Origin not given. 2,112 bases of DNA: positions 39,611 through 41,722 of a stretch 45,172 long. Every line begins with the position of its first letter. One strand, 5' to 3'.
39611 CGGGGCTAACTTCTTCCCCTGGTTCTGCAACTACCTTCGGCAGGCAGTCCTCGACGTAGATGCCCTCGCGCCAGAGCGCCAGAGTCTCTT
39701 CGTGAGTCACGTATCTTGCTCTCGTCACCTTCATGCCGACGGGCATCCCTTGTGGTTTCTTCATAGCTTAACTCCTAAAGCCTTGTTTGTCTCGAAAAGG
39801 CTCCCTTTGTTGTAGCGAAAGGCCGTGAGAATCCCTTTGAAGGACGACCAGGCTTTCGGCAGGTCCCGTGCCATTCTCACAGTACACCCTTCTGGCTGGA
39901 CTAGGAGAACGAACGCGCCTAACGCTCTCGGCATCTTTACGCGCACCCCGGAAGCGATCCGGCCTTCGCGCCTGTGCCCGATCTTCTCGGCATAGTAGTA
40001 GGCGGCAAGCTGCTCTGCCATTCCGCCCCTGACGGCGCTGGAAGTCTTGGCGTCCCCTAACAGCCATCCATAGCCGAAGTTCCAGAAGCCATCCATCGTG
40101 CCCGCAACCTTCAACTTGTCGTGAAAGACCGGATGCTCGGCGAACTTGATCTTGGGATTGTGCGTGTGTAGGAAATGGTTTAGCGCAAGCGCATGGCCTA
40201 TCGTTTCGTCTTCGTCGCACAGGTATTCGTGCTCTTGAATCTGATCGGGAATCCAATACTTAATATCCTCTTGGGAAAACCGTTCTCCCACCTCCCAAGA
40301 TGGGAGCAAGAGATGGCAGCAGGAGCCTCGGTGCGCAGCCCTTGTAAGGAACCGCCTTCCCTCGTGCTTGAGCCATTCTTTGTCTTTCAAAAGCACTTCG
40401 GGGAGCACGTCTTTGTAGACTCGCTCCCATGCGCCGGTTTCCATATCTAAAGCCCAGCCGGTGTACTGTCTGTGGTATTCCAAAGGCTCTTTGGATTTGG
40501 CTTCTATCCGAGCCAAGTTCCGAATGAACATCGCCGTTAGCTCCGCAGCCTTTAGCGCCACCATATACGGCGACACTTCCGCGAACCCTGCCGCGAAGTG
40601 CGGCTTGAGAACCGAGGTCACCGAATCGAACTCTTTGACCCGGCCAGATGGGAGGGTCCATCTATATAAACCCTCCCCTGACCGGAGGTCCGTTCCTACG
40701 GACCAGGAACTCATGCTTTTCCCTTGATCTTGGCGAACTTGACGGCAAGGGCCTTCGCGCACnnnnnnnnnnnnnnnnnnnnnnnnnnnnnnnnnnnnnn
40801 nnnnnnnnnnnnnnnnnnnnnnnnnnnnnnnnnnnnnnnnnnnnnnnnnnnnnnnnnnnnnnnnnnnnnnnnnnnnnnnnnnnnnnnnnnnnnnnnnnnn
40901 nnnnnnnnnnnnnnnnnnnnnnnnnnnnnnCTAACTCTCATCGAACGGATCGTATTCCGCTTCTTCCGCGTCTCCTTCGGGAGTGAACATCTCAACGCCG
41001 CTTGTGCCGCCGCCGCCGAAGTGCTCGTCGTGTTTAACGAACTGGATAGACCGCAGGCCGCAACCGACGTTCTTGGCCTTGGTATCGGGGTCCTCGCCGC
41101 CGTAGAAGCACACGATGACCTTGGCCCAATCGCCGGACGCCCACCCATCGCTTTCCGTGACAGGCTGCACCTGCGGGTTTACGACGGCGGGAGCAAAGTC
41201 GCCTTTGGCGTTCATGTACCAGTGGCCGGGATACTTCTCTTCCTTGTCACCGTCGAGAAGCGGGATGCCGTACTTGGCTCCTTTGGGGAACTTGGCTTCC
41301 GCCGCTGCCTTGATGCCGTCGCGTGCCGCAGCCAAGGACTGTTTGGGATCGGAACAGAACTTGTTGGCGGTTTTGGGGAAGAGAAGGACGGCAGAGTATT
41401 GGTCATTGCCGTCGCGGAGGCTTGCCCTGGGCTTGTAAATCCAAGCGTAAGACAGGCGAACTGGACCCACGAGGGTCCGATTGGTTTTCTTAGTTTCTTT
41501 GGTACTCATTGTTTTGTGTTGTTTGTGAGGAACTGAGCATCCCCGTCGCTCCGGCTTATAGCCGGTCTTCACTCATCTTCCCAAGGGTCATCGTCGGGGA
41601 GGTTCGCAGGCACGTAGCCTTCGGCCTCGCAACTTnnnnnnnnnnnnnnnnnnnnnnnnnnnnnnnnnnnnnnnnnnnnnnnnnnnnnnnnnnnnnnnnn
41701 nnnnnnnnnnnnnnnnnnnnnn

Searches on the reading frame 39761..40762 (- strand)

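Call 8: search_protein_families(library=pfam, proteins=[window:39761-40762:-], max_evalue=0.01)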
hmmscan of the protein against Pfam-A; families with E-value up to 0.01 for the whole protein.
window:39761-40762:- (333 aa): 0 families

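Call 9: search_protein_families(library=phrogs, proteins=[window:39761-40762:-], max_evalue=0.001)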
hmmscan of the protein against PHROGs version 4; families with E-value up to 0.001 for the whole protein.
window:39761-40762:- (333 aa): 2 families
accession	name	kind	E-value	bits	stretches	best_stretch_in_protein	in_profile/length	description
phrog_298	-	DNA, RNA and nucleotide metabolism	5.8e-14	53.1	1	44-308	65-249/293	exonuclease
phrog_466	-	DNA, RNA and nucleotide metabolism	8.3e-05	23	1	205-264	255-323/446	exonuclease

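Call 97: search_protein_families(library=ncbifam, proteins=[window:39761-40762:-], max_evalue=0.01)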
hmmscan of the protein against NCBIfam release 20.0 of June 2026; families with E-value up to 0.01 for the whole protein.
window:39761-40762:- (333 aa): 0 families

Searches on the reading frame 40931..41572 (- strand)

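Call 8: search_protein_families(library=pfam, proteins=[window:40931-41572:-], max_evalue=0.01)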
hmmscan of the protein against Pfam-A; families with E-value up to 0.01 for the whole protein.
window:40931-41572:- (213 aa): 1 family
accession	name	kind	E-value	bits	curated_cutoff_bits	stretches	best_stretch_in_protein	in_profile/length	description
PF10991.15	Enc34_ssDNA-bd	-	1.4e-26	93.7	26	1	35-203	5-172/176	Enterobacter phage Enc34, ssDNA-binding protein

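Call 9: search_protein_families(library=phrogs, proteins=[window:40931-41572:-], max_evalue=0.001)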
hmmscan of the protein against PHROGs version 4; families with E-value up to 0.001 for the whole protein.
window:40931-41572:- (213 aa): 1 family
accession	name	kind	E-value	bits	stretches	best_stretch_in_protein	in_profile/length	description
phrog_112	-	DNA, RNA and nucleotide metabolism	8.5e-34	118.4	1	18-208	8-203/265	Gp2.5-like ssDNA binding protein and ssDNA annealing protein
